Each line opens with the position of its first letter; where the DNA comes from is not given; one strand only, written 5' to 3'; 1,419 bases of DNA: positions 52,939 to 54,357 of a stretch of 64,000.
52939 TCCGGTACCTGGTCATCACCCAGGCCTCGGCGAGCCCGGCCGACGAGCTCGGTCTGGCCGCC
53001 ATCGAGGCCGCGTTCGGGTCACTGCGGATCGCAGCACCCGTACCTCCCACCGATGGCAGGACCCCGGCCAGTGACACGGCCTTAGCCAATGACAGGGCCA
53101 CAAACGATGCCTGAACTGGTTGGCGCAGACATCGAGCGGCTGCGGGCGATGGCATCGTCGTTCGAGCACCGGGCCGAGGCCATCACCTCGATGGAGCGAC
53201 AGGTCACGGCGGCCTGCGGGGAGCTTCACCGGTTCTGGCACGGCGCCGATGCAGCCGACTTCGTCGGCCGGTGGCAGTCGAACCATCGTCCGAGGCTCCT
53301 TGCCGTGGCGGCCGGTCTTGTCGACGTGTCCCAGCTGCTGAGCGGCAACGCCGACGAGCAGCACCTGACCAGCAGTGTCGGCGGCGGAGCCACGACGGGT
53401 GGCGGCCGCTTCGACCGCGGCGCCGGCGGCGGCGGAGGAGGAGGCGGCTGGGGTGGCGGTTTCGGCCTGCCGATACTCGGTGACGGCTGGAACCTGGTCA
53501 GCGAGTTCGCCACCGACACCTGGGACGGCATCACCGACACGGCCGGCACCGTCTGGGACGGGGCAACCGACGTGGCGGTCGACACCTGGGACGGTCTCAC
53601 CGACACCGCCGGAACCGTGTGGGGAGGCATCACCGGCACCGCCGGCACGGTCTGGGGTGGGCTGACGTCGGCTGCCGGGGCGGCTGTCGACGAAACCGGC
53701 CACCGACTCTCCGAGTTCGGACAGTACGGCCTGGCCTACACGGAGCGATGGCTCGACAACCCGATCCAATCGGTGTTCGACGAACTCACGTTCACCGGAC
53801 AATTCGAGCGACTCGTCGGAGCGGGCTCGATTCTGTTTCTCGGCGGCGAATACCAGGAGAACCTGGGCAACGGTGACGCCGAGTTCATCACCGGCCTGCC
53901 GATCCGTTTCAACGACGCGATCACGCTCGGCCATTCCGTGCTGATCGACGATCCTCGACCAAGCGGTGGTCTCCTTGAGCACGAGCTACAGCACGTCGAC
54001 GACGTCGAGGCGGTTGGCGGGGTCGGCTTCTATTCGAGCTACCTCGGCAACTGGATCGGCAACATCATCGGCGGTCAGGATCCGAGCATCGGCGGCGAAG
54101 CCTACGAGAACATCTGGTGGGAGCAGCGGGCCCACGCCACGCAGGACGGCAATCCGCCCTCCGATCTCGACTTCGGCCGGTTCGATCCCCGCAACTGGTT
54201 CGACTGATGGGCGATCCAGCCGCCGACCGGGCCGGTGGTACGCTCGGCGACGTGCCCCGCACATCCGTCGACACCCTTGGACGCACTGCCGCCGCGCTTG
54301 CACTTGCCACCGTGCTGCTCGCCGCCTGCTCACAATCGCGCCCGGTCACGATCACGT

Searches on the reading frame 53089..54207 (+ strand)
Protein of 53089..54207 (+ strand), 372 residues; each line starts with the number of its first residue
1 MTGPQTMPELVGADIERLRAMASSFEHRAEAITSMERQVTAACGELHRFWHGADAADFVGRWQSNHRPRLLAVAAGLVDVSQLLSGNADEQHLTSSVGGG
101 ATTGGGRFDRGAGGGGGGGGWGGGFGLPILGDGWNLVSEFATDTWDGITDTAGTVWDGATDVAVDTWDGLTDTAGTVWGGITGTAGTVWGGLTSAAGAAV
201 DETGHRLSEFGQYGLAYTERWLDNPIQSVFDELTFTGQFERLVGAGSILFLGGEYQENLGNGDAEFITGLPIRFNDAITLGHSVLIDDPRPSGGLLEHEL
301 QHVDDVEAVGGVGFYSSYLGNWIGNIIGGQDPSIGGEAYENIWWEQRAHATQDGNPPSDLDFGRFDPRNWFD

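Call 11: search_protein_families(library=pfam, proteins=[window:53089-54207:+], max_evalue=0.01)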
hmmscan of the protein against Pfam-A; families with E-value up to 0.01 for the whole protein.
window:53089-54207:+ (372 aa): 1 family
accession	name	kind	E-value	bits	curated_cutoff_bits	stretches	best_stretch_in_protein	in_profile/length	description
PF06013.18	WXG100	-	0.0043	17.7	27.3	1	14-88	5-78/86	Proteins of 100 residues with WXG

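Call 29: search_protein_families(library=ncbifam, proteins=[window:53089-54207:+], max_evalue=0.1)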
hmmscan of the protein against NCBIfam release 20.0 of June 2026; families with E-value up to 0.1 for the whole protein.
window:53089-54207:+ (372 aa): 1 family
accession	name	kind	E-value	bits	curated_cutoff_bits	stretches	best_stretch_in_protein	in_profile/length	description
TIGR03930.1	WXG100_ESAT6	subfamily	7.2e-05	22.9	44.85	1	14-89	5-79/90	WXG100 family type VII secretion target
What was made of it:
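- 52467..54207 (+): Accessory protein (52467-53114, a paralogue of 46494-46997) plus an effector with a WXG100-like N-terminus (53089-54207, 372 aa). Pfam WXG100 E 0.0043 and TIGR03930 E 7e-5 (calls 11, 29).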
